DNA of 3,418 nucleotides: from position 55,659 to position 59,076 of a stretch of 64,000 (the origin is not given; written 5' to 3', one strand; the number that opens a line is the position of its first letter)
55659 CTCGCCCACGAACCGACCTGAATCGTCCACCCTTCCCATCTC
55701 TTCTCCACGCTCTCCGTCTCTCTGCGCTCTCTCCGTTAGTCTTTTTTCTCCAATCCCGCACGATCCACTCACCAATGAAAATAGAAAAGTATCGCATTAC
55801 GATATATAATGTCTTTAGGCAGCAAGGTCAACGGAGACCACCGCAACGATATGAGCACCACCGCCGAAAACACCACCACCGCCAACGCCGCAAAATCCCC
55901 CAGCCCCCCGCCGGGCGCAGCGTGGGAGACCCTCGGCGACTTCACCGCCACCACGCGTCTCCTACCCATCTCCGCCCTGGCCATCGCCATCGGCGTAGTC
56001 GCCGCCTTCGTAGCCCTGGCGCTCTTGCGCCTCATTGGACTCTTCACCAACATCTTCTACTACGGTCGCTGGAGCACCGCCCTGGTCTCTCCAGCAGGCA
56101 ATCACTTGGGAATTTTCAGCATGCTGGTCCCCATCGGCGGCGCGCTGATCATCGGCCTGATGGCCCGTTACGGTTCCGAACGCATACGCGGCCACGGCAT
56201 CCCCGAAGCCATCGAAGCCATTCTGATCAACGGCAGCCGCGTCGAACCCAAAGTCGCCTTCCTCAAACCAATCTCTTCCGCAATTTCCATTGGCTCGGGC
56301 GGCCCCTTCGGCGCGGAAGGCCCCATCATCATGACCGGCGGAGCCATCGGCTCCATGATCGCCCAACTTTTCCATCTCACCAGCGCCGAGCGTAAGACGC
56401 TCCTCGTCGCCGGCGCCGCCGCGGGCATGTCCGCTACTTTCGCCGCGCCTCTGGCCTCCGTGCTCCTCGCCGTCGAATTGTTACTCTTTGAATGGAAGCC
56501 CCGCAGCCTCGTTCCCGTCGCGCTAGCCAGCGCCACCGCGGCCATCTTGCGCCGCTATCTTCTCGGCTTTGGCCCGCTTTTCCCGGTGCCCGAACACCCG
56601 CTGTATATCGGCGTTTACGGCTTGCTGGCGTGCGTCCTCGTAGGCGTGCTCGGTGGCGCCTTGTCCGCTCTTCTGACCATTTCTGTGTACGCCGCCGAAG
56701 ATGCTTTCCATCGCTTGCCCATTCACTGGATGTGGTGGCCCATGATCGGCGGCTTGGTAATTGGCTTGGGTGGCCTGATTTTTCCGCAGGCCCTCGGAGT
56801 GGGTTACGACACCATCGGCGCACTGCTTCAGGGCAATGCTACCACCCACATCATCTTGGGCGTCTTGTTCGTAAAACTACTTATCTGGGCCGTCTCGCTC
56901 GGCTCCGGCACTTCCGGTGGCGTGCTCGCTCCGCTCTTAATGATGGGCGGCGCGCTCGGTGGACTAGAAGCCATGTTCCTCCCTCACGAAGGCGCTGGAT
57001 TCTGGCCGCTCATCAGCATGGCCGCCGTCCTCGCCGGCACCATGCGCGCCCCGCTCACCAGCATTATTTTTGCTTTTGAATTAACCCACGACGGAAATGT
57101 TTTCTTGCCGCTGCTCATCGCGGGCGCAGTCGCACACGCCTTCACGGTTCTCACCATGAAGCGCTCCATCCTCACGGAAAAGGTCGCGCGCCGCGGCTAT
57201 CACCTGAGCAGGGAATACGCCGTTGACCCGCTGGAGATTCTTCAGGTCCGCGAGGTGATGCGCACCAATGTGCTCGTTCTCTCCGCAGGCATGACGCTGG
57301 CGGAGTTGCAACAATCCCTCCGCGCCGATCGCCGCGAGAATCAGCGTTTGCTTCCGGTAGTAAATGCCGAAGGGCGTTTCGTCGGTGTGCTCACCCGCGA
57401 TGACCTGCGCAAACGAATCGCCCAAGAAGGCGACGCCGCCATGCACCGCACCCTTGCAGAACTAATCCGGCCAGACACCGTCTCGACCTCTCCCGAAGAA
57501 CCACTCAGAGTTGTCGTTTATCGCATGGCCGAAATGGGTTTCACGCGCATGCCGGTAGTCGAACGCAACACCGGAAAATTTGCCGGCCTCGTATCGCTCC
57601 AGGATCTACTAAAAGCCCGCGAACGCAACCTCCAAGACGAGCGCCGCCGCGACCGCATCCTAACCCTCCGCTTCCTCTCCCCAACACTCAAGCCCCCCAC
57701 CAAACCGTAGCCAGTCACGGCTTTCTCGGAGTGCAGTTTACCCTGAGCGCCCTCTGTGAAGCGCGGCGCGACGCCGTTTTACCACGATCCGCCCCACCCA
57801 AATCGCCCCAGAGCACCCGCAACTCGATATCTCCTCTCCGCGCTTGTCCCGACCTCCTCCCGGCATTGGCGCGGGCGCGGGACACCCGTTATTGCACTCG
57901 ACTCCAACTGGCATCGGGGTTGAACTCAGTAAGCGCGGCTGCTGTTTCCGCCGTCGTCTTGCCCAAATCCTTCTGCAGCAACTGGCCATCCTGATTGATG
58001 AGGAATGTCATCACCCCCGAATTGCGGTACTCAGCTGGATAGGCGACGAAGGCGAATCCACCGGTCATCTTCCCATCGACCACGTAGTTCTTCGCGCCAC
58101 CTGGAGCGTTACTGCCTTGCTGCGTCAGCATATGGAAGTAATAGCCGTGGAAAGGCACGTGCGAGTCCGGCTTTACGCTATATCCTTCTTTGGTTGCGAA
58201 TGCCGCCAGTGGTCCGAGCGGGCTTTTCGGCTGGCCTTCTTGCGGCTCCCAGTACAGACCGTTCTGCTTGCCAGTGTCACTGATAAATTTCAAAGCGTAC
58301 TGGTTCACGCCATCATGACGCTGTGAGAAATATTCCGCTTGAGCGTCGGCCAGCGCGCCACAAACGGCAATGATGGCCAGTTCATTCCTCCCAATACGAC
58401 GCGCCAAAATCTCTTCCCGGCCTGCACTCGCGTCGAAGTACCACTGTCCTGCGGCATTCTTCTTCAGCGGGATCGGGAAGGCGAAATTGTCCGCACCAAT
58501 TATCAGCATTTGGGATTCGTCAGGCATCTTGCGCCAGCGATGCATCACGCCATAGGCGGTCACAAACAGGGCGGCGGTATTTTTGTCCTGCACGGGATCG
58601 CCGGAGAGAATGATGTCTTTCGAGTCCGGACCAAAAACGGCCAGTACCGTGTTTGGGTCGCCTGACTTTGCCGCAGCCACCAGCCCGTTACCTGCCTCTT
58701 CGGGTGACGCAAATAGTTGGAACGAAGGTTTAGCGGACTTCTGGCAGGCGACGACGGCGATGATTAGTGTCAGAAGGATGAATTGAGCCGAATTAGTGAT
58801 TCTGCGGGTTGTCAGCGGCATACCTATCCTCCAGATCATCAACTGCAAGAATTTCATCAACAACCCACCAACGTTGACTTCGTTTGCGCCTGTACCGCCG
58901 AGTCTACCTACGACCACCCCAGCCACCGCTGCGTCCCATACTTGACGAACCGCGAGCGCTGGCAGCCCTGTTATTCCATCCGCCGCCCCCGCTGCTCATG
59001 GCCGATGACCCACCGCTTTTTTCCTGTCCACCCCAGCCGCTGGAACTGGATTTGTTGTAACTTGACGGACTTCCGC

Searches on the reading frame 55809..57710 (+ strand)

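Call 8: search_protein_families(library=pfam, proteins=[window:55809-57710:+], max_evalue=0.001)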
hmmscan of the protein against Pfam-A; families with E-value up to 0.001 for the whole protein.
window:55809-57710:+ (633 aa): 2 families
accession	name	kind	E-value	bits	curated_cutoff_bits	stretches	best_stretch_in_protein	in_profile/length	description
PF00654.25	Voltage_CLC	-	4.9e-80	269.7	24.8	1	111-445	1-344/346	Voltage gated chloride channel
PF00571.33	CBS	-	3.3e-22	79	24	2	480-538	1-56/57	CBS domain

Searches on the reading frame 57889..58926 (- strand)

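Call 8: search_protein_families(library=pfam, proteins=[window:57889-58926:-], max_evalue=0.001)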
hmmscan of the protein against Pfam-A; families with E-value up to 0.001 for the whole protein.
window:57889-58926:- (345 aa): 1 family
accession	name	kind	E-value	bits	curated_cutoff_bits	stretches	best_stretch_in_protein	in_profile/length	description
PF11453.13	DUF2950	-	1e-99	333.6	20.2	1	70-344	2-274/274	Protein of unknown function (DUF2950)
